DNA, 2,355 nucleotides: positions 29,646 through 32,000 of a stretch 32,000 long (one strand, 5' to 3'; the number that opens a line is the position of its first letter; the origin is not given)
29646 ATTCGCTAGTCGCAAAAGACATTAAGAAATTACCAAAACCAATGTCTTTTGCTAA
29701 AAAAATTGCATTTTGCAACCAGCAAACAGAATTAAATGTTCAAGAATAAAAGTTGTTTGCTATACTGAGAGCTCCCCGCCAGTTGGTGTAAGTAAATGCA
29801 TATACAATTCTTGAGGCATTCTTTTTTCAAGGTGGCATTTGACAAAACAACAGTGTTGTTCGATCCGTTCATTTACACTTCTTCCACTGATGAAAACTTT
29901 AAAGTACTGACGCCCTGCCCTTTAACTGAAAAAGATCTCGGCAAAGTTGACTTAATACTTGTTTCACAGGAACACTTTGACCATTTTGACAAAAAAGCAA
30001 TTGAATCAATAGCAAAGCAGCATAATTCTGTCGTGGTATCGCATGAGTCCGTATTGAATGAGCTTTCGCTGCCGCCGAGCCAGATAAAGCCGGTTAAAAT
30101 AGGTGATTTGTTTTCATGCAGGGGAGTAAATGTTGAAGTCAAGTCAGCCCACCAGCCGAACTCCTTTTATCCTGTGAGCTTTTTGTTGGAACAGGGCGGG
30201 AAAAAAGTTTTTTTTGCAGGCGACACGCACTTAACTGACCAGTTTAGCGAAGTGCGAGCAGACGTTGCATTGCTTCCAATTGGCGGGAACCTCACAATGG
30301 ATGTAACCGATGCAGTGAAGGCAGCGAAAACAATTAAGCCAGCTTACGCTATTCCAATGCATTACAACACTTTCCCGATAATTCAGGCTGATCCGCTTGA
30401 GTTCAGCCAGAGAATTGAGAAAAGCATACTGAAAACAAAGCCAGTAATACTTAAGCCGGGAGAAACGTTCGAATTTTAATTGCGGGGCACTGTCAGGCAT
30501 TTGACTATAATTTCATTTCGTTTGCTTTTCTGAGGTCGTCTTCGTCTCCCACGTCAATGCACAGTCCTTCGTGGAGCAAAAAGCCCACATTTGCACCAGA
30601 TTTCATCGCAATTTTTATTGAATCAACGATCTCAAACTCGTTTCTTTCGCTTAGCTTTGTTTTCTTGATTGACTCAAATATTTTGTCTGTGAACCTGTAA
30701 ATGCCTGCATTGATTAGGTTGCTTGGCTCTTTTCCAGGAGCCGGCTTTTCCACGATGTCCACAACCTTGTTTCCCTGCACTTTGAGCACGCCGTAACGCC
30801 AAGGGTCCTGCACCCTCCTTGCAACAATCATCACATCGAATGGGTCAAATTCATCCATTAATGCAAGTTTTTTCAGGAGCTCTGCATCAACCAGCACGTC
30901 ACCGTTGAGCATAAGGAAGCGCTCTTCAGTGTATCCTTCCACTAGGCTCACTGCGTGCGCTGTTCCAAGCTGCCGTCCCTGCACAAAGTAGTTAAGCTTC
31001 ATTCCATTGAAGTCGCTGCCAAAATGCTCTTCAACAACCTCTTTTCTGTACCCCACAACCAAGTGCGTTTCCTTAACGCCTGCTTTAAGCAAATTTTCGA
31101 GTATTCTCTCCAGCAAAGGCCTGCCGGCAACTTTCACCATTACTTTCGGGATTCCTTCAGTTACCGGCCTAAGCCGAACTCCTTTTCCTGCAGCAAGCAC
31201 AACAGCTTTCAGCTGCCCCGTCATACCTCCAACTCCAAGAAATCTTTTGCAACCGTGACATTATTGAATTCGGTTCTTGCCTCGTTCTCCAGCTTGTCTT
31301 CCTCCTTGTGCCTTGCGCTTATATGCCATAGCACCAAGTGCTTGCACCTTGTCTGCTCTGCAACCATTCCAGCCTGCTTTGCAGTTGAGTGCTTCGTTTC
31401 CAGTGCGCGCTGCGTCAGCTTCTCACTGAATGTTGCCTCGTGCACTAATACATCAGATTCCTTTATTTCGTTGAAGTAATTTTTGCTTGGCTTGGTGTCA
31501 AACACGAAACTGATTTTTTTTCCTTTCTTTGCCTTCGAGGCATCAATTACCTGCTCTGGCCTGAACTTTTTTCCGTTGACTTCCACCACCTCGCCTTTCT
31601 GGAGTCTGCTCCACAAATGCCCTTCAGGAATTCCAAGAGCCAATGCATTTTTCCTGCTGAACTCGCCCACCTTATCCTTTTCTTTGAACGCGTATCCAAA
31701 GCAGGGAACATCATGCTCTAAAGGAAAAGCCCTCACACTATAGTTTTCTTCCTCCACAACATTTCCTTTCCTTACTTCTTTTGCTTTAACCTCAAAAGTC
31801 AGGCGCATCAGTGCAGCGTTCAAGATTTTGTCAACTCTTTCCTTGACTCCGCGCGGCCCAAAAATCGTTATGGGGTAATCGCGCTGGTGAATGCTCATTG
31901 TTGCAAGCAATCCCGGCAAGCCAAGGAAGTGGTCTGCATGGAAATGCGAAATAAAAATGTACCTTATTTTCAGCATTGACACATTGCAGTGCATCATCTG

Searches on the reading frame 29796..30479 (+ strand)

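Call 10: search_protein_families(library=pfam, proteins=[window:29796-30479:+])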
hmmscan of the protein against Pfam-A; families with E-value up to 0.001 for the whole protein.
window:29796-30479:+ (227 aa): 3 families
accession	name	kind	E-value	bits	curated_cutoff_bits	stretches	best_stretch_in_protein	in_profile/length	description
PF13483.12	Lactamase_B_3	-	1.2e-23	84.3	24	1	3-189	2-160/160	Beta-lactamase superfamily domain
PF12706.13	Lactamase_B_2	-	2.1e-19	70.4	27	1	18-190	1-200/200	Beta-lactamase superfamily domain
PF00753.33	Lactamase_B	-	0.00013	22.4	22.7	0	16-189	14-196/196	Metallo-beta-lactamase superfamily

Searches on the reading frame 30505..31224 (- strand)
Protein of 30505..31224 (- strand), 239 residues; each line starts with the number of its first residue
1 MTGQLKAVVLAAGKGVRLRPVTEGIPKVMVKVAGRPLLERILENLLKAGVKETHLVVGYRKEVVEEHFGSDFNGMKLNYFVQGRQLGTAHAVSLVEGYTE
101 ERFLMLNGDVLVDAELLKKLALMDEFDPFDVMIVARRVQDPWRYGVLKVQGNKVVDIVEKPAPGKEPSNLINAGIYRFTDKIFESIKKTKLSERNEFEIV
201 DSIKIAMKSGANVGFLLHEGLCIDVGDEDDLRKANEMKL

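Call 10: search_protein_families(library=pfam, proteins=[window:30505-31224:-])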
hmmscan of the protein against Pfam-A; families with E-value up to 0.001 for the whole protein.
window:30505-31224:- (239 aa): 3 families
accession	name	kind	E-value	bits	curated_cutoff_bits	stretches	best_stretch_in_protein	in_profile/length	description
PF00483.29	NTP_transferase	-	2e-38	132.8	21.2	1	6-236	1-240/245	Nucleotidyl transferase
PF12804.13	NTP_transf_3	-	1.5e-11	45.2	27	1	7-135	1-122/160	MobA-like NTP transferase domain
PF01128.25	IspD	-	0.00012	22.3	27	1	7-61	3-54/221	2-C-methyl-D-erythritol 4-phosphate cytidylyltransferase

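Call 34: find_encoding_contigs(protein=window:30505-31224:-, flank=10000, max_places=3)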
Protein window:30505-31224:- (239 aa): 24 contigs read that carry it; 3 places shown.
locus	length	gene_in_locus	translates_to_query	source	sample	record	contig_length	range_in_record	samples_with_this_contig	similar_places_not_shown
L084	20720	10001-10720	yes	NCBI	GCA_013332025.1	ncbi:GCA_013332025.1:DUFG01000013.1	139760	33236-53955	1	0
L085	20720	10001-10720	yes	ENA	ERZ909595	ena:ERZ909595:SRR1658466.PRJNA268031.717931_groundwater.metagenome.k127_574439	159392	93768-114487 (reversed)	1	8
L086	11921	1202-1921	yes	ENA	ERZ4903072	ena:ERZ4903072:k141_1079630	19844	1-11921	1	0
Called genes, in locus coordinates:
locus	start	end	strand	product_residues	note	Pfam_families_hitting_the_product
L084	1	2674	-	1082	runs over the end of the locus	PF01078:Mg_chelatase, PF20030:bpMoxR (faint), PF14890:Intein_splicing, PF07728:AAA_5 (weak), PF00158:Sigma54_activat, PF20436:LonB_AAA-LID, PF05362:Lon_C, PF13541:ChlI, +2 more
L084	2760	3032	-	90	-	-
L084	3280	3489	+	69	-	PF18929:DUF5678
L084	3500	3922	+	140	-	PF00026:Asp, PF13650:Asp_protease_2 (weak), PF13975:gag-asp_proteas (weak)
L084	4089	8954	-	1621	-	PF07705:CARDB, PF02449:Glyco_hydro_42 (faint)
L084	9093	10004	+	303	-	PF23023:Anti-Pycsar_Apyc1, PF13691:Lactamase_B_4 (weak), PF12706:Lactamase_B_2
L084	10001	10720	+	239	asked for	PF00483:NTP_transferase, PF12804:NTP_transf_3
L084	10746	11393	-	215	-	PF12706:Lactamase_B_2, PF13483:Lactamase_B_3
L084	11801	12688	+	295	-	PF14338:Mrr_N, PF04471:Mrr_cat, PF22722:NA-iREase1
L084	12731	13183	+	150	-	PF01609:DDE_Tnp_1 (weak)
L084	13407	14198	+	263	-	-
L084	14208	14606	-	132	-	PF17146:PIN_6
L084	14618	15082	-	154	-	-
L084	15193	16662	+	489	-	PF10771:DUF2582 (faint), PF01409:tRNA-synt_2d, PF00152:tRNA-synt_2 (faint)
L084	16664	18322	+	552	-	PF03483:B3_4 (weak), PF03484:B5, PF17759:tRNA_synthFbeta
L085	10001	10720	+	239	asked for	PF00483:NTP_transferase, PF12804:NTP_transf_3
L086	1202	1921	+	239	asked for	PF00483:NTP_transferase, PF12804:NTP_transf_3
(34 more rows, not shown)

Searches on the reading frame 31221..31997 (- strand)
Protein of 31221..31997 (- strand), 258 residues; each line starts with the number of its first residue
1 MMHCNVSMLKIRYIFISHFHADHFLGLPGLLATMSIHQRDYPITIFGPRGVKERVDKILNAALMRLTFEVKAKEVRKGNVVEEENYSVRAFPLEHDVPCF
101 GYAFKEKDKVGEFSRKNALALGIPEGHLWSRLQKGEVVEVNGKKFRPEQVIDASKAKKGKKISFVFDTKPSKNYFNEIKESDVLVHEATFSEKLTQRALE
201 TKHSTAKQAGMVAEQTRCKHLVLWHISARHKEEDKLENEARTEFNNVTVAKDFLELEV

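Call 10: search_protein_families(library=pfam, proteins=[window:31221-31997:-])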
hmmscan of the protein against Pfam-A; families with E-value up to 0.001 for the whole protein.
window:31221-31997:- (258 aa): 2 families
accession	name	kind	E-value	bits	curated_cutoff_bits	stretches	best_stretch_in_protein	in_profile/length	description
PF12706.13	Lactamase_B_2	-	8e-15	55.4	27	1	10-105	30-131/200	Beta-lactamase superfamily domain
PF00753.33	Lactamase_B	-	9.6e-05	22.8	22.7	1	10-33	43-66/196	Metallo-beta-lactamase superfamily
